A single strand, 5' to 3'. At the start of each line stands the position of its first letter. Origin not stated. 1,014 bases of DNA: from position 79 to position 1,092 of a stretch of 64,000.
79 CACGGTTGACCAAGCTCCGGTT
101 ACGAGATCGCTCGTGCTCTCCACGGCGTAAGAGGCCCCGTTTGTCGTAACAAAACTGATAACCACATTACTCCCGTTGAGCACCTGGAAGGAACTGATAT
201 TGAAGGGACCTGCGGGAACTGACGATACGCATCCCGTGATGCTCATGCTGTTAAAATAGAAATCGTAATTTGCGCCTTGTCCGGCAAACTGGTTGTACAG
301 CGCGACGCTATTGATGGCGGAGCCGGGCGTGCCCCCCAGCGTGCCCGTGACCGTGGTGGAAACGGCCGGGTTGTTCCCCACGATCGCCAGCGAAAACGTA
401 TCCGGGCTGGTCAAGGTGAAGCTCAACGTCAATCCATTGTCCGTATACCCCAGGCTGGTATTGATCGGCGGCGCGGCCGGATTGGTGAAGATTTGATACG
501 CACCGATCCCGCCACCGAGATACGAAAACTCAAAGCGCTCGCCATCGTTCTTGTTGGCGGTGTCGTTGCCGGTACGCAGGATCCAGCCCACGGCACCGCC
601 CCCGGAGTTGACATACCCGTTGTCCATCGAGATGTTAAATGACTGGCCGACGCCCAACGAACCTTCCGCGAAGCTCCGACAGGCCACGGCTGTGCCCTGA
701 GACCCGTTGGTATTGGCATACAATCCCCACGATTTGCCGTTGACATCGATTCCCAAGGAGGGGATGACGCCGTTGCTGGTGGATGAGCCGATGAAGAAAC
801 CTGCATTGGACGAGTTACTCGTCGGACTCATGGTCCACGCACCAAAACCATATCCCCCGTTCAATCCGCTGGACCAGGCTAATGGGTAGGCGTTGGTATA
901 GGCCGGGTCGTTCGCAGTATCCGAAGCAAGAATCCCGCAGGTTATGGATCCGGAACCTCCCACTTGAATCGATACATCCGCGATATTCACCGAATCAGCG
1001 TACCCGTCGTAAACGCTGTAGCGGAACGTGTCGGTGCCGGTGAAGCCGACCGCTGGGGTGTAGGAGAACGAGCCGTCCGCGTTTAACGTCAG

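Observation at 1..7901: Uncharacterised ~230-aa module present three times (GH5 C-terminus and a tandem pair in a 579-aa secreted protein), each architecture ending in the same ...QFYR domain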

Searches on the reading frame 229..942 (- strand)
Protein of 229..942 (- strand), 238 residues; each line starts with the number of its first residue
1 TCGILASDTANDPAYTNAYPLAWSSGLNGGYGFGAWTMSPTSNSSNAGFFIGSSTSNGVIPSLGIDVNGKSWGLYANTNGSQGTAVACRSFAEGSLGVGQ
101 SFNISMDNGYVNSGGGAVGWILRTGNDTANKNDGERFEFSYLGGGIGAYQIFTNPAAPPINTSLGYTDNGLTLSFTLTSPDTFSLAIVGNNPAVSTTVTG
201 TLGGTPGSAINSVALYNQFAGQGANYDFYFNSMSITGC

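Call 10: find_homologous_proteins(query=A1, max_evalue=0.001)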
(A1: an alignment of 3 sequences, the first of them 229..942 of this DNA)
Query A1 (3 sequences) (238 aa, profile of the alignment): 149 proteins with E <= 0.001 among 8000 candidates; the best 120 are listed.
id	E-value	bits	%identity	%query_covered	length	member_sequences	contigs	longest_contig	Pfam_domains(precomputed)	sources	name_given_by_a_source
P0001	4.2e-66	241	56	97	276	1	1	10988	-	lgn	-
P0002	8.7e-66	240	55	93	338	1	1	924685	-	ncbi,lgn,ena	-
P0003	1.2e-65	240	55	97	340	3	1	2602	-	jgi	jgi:hypothetical protein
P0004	5.1e-64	234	55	93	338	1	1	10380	-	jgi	jgi:hypothetical protein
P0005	2.3e-63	232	97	62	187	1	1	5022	-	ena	-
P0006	3.0e-63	232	56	94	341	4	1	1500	-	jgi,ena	-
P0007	2.6e-61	225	53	94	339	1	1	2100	-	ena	-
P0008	2.9e-59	219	58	97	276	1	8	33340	-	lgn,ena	-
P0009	5.2e-59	218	53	95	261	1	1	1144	-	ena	-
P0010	3.2e-58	215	49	97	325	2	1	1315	-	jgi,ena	-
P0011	1.6e-56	210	48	97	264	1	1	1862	-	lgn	-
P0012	3.9e-54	202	52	97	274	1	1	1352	PF07589.17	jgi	jgi:hypothetical protein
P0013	1.1e-53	200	55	89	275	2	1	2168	-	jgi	jgi:hypothetical protein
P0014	1.8e-53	200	50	98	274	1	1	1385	-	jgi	jgi:hypothetical protein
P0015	2.8e-51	193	92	54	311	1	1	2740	PF17963.8,PF17892.8,PF17803.8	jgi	-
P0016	9.3e-50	188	51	97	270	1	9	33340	-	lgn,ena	-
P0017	6.6e-42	162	45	97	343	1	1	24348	-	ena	-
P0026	1.9e-34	137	43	98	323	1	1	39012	PF07589.17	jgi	jgi:hypothetical protein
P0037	4.8e-30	123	37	97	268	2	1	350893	-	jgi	-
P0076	2.9e-18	85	36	94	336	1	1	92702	-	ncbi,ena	-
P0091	9.2e-16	76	33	97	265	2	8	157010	-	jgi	jgi:hypothetical protein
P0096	8.9e-14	70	32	88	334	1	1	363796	-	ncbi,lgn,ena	-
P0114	7.9e-10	57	39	44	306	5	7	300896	PF07589.17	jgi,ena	jgi:hypothetical protein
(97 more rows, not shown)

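Call 11: search_solved_structures(query=A1, max_evalue=10, show_alignments=2)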
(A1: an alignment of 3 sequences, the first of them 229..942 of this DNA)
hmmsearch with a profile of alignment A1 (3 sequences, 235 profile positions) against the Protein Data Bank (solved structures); distinct sequences matched with E-value up to 10: 1.
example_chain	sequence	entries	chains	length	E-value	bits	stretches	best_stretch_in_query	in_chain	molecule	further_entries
8jg3_A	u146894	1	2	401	2.9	10.8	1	55-118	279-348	Acetyl-CoA C-acetyltransferase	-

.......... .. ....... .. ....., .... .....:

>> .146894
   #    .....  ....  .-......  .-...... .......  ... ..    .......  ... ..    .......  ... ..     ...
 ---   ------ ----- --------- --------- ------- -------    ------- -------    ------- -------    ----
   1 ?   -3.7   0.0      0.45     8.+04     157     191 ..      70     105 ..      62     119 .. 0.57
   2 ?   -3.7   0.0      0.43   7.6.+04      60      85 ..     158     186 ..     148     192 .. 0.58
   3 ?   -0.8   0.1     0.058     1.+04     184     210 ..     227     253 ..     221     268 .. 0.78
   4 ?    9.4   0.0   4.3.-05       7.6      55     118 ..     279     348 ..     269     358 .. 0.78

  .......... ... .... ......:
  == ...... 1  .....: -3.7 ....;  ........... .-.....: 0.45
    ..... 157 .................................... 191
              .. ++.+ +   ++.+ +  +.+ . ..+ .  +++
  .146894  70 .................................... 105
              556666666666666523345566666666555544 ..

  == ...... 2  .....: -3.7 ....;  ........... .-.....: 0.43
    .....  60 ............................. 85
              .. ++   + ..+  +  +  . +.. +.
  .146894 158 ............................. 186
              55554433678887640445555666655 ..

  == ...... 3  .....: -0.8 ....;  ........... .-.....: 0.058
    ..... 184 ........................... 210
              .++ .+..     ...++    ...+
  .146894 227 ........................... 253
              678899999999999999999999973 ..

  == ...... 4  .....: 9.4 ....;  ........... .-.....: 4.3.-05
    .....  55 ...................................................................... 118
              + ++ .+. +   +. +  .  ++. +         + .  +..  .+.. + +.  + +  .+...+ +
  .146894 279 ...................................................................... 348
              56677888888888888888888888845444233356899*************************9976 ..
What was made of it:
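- On Concanavalin-A-like lectin/glucanase fold: A PDB profile search gives nothing better than E 2.9 (call 11).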

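Call 33: find_encoding_contigs(protein=P0002, flank=10000, max_places=3)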
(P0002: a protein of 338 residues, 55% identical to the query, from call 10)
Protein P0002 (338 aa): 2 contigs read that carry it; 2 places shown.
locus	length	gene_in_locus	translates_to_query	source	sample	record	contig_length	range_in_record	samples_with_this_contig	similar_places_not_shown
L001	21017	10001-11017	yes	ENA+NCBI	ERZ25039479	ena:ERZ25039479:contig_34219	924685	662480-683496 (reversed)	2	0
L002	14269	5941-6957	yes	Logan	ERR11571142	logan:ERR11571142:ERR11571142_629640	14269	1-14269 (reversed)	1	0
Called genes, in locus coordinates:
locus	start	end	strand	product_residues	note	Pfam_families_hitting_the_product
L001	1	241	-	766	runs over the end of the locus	PF09586:YfhO (faint)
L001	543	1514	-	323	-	-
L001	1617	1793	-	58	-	-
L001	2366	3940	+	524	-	-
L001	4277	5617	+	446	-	PF02585:PIG-L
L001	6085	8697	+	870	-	-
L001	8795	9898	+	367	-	PF00356:LacI, PF00532:Peripla_BP_1, PF13407:Peripla_BP_4, PF13377:Peripla_BP_3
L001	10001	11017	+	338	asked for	-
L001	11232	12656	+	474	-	PF00232:Glyco_hydro_1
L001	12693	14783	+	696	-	PF00150:Cellulase, PF03422:CBM_6 (weak), PF16990:CBM_35 (faint)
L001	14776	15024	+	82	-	-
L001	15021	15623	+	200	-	-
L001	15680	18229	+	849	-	PF00150:Cellulase, PF17803:Cadherin_4, PF17892:Cadherin_5, PF17963:Big_9, PF07081:DUF1349 (faint)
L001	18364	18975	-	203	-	PF00702:Hydrolase, PF13419:HAD_2 (faint)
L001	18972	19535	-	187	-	PF00596:Aldolase_II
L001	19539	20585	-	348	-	PF01008:IF-2B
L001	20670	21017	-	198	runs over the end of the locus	PF21176:RecR_HhH, PF02132:RecR_ZnF, PF01751:Toprim, PF13662:Toprim_4, PF21175:RecR_C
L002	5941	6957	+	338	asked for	-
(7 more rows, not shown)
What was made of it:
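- L001 has LacI, a single-module+FYR gene, GH1, GH5+CBM6/35, a CBM4_9-like gene and GH5 (call 33).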

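Call 34: find_encoding_contigs(protein=P0037, flank=8000, max_places=2)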
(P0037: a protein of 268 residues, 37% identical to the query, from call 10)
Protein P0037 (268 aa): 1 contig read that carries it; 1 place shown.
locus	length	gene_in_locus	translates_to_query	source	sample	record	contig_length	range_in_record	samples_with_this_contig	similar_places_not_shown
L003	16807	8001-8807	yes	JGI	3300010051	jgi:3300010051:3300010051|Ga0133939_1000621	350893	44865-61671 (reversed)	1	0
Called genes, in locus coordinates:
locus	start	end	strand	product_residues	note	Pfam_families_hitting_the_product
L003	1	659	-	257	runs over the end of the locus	-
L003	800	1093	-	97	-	-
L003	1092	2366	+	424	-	PF09861:Lar_N, PF21113:LarA_C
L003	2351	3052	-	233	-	PF07589:PEP_exosort_dom (faint)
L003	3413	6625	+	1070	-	PF05359:DUF748 (weak)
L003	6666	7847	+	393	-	PF03739:LptF_LptG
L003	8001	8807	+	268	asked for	-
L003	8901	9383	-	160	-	-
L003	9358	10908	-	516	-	PF04293:SpoVR, PF24755:SpoVR_C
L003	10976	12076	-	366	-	PF04285:DUF444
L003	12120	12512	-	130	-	PF05635:23S_rRNA_IVP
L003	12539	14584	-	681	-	PF08298:AAA_PrkA, PF06798:PrkA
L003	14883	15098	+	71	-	-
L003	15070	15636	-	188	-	PF23189:UPF0261_C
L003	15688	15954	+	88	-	-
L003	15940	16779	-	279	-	PF01261:AP_endonuc_2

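Call 35: find_encoding_contigs(protein=P0096, flank=8000, max_places=2)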
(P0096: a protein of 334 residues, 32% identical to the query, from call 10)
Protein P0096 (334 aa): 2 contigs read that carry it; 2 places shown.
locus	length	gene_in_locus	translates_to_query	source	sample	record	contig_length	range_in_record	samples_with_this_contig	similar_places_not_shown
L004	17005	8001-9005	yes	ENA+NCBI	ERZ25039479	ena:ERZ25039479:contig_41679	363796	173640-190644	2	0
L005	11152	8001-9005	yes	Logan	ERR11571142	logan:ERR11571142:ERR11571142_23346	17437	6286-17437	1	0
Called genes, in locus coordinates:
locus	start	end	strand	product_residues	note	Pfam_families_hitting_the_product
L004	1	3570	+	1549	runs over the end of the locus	PF03935:SKN1_KRE6_Sbg1, PF00722:Glyco_hydro_16, PF02018:CBM_4_9 (faint)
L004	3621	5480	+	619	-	-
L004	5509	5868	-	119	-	-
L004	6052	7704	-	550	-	PF13432:TPR_16, PF00515:TPR_1, PF07719:TPR_2, PF13414:TPR_11, PF13424:TPR_12, PF13432:TPR_16, PF14559:TPR_19, PF13424:TPR_12, +25 more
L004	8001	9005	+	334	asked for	-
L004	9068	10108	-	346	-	PF00356:LacI (weak), PF00532:Peripla_BP_1, PF13407:Peripla_BP_4 (weak), PF13377:Peripla_BP_3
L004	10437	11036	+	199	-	PF02018:CBM_4_9 (weak)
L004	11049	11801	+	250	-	PF07963:N_methyl (faint)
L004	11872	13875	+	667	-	-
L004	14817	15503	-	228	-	PF00480:ROK (weak)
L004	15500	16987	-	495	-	PF00479:G6PD_N, PF02781:G6PD_C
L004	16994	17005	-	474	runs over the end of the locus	PF03446:NAD_binding_2, PF00393:6PGD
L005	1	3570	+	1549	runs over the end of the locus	PF03935:SKN1_KRE6_Sbg1, PF00722:Glyco_hydro_16, PF02018:CBM_4_9 (faint)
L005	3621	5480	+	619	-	-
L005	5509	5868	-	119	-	-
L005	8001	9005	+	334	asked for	-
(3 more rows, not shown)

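Call 36: find_encoding_contigs(protein=P0114, flank=8000, max_places=2)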
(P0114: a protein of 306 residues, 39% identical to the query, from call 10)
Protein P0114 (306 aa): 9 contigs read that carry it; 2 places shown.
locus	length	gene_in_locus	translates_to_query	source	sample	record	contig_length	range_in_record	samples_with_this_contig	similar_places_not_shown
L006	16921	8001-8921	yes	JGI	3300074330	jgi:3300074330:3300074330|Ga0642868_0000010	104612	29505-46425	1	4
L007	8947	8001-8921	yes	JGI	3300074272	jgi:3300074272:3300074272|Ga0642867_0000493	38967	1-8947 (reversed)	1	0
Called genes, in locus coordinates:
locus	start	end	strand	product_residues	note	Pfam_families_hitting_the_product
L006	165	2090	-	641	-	-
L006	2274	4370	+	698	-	PF02065:Melibiase, PF16874:Glyco_hydro_36C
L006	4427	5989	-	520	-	PF00657:Lipase_GDSL, PF13472:Lipase_GDSL_2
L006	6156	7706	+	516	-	PF07719:TPR_2 (faint), PF13176:TPR_7 (faint), PF13181:TPR_8 (faint), PF13424:TPR_12 (faint), PF13428:TPR_14 (faint), PF13432:TPR_16 (faint), PF00685:Sulfotransfer_1, PF13469:Sulfotransfer_3, +2 more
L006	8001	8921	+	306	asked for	PF07589:PEP_exosort_dom (weak)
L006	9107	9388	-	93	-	-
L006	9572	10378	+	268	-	PF00753:Lactamase_B (weak), PF12706:Lactamase_B_2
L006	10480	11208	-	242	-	PF01209:Ubie_methyltran, PF13489:Methyltransf_23, PF07021:MetW (weak), PF13847:Methyltransf_31, PF08241:Methyltransf_11, PF08242:Methyltransf_12, PF13649:Methyltransf_25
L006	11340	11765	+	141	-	PF00072:Response_reg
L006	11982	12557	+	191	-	PF04542:Sigma70_r2, PF08281:Sigma70_r4_2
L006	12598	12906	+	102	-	-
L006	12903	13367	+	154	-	-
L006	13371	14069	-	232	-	PF02223:Thymidylate_kin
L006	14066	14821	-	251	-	PF02223:Thymidylate_kin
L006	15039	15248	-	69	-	-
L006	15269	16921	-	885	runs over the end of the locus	PF13491:FtsK_4TM, PF17854:FtsK_alpha, PF01580:FtsK_SpoIIIE, PF09397:FtsK_gamma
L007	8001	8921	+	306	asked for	PF07589:PEP_exosort_dom (weak)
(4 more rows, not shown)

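Call 41: find_related_loci(query=A1, collection=genome_contigs, flank=6000)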
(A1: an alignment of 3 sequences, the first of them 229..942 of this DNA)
Query A1 (238 aa) in genome_contigs; peptide patterns used: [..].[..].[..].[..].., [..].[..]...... (x = any residue, [..] = any of these).
58 stretches matched a pattern; 14 encode a relative of the query (tblastn E <= 1e-3); 11 distinct loci.
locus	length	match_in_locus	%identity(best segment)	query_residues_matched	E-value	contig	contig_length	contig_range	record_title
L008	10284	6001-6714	97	1-238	8e-150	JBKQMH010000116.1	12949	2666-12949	MAG: Verrucomicrobiia bacterium isolate CRr3G3H3I__bin_98 CRr3G3H3I_000000183687, whole genome shotgun sequence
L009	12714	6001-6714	97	1-238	1e-148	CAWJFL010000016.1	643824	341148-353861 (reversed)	MAG: uncultured Verrucomicrobiae bacterium isolate MFD09222.bin.2.60 genome assembly, contig: contig_67827, whole genome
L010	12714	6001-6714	94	1-238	2e-142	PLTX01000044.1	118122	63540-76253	MAG: Verrucomicrobia bacterium isolate bog_1451 73.20120700_S1D.122_contig_15247, whole genome shotgun sequence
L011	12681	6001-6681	44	6-236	1e-41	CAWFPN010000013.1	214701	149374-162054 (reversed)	MAG: uncultured Verrucomicrobiae bacterium isolate MFD01689.bin.2.73 genome assembly, contig: contig_39025, whole genome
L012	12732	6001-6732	42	5-237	2e-40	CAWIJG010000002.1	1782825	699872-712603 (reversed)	MAG: uncultured Verrucomicrobiae bacterium isolate MFD05512.bin.1.230 genome assembly, contig: contig_15775, whole genom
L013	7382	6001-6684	32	6-237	4e-19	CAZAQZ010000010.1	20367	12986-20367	MAG TPA_asm: uncultured Verrucomicrobiota bacterium isolate binchicken_co162_501 genome assembly, contig: NODE_5837_leng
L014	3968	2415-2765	41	1-122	2e-15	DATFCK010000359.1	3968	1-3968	MAG TPA_asm: Chthoniobacterales bacterium isolate SMAG_U8552 k141_2131399, whole genome shotgun sequence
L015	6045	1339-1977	29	7-218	1e-13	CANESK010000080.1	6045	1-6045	MAG: Verrucomicrobia subdivision 6 bacterium isolate CE-Jul18-174 genome assembly, contig: CE-Jul18-C18445, whole genome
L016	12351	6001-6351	40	5-122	2e-13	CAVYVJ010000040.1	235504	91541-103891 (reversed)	MAG: uncultured Verrucomicrobiae bacterium isolate MFD03975.bin.2.189 genome assembly, contig: contig_69169, whole genom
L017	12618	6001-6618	29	18-218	8e-12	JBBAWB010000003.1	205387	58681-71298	MAG: Candidatus Methylacidiphilales bacterium isolate EUL_338 ctg3-EUL_338, whole genome shotgun sequence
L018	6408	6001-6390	29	18-142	3e-7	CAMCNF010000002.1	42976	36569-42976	MAG: Verrucomicrobia subdivision 6 bacterium isolate TE-08apr19-104 genome assembly, contig: TE-08apr19-C597, whole geno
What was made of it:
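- On T9SS C-terminal sorting domain (Por_Secre_tail), considered for the FYR domain: The host is a Verrucomicrobiia bacterium (call 41).
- Tried and rejected: The three-copy alignment worked (call 41).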

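Call 72: search_protein_families(library=pfam, proteins=[L001:15680-18226:+, L001:12693-14780:+, L001:6085-8694:+, L004:3621-5477:+, L004:11872-13872:+], max_evalue=0.01)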
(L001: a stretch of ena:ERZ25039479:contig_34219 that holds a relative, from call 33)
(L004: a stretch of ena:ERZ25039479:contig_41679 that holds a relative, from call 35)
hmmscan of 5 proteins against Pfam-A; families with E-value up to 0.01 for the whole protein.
L001:15680-18226:+ (849 aa): 5 families
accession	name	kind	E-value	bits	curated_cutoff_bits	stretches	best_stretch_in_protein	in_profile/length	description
PF00150.24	Cellulase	-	1.3e-31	110.5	23.5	1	128-380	17-269/272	Cellulase (glycosyl hydrolase family 5)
PF17963.7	Big_9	-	1.1e-13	52.4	23.6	1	438-532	3-88/89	Bacterial Ig domain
PF17803.7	Cadherin_4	-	3.9e-12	46.9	25.1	1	438-501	13-71/71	Bacterial cadherin-like domain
PF17892.7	Cadherin_5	-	2.2e-08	34.3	26.5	1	438-534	4-97/98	Cadherin-like domain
PF07081.18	DUF1349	-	3.1e-06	27.4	32.4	1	603-717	73-173/179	Protein of unknown function (DUF1349)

L001:12693-14780:+ (696 aa): 4 families
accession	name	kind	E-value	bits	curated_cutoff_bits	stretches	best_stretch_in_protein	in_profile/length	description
PF00150.24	Cellulase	-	5e-27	95.5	23.5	1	101-339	22-269/272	Cellulase (glycosyl hydrolase family 5)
PF03422.21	CBM_6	-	3.4e-12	47.2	28.9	2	440-532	23-119/125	Carbohydrate binding module (family 6)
PF16990.11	CBM_35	-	1.5e-05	25.7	28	1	577-657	27-104/121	Carbohydrate binding module (family 35)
PF18099.7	CBM_35_2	-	4.9e-05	23.8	23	1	457-507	34-84/112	Carbohydrate binding module (family 35)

L001:6085-8694:+ (870 aa): 0 families

L004:3621-5477:+ (619 aa): 2 families
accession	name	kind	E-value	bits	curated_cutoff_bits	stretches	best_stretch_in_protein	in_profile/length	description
PF13231.12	PMT_2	-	0.00015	22.5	26.1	1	70-232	3-149/160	Dolichyl-phosphate-mannose-protein mannosyltransferase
PF04987.19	PigN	-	0.0036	16.6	25.4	1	294-465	22-190/456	Phosphatidylinositolglycan class N (PIG-N)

L004:11872-13872:+ (667 aa): 0 families

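Call 85: search_protein_families(library=ncbifam, proteins=[L001:17801-18226:+], max_evalue=0.01)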
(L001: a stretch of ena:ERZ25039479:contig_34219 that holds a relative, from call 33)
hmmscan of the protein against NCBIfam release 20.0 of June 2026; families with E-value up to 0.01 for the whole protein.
L001:17801-18226:+ (142 aa): 1 family
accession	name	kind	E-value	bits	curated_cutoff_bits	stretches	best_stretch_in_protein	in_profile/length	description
NF042425.1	Amuc_1099_fam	equivalog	9.6e-06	25.4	50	1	38-82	127-171/321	Amuc_1099 family pilus-like system protein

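Call 93: find_encoding_contigs(protein=P0076, flank=8000, max_places=2)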
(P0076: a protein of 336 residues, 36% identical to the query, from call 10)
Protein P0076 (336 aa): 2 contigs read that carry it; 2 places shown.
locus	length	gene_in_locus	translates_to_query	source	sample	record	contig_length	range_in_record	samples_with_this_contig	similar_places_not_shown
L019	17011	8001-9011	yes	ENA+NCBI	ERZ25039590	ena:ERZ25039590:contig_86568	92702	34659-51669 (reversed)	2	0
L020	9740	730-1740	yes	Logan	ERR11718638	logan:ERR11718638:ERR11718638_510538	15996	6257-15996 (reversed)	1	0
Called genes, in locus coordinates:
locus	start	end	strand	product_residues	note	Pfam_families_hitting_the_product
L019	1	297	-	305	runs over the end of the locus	PF00528:BPD_transp_1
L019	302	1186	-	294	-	PF00528:BPD_transp_1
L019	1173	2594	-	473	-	PF01547:SBP_bac_1, PF13416:SBP_bac_8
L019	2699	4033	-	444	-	PF02055:Glyco_hydro_30, PF02057:Glyco_hydro_59 (faint), PF17189:Glyco_hydro_30C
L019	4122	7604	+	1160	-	-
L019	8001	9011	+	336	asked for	-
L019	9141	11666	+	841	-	PF03422:CBM_6, PF00933:Glyco_hydro_3, PF01915:Glyco_hydro_3_C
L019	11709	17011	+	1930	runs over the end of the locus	PF07679:I-set (faint), PF13927:Ig_3 (faint), PF19081:Ig_7 (faint), PF05345:He_PIG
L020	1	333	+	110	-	?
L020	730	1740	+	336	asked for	-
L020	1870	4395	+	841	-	PF03422:CBM_6, PF00933:Glyco_hydro_3, PF01915:Glyco_hydro_3_C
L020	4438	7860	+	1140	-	PF07679:I-set (faint), PF13927:Ig_3 (faint), PF05345:He_PIG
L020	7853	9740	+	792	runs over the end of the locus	PF07679:I-set (faint), PF13895:Ig_2 (faint), PF13927:Ig_3 (faint), PF19081:Ig_7 (faint)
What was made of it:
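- Other FYR-type members lie next to GH16 and LacI (L004, call 35) and next to GH30, GH3+CBM6 and an ABC transporter (L019, call 93).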
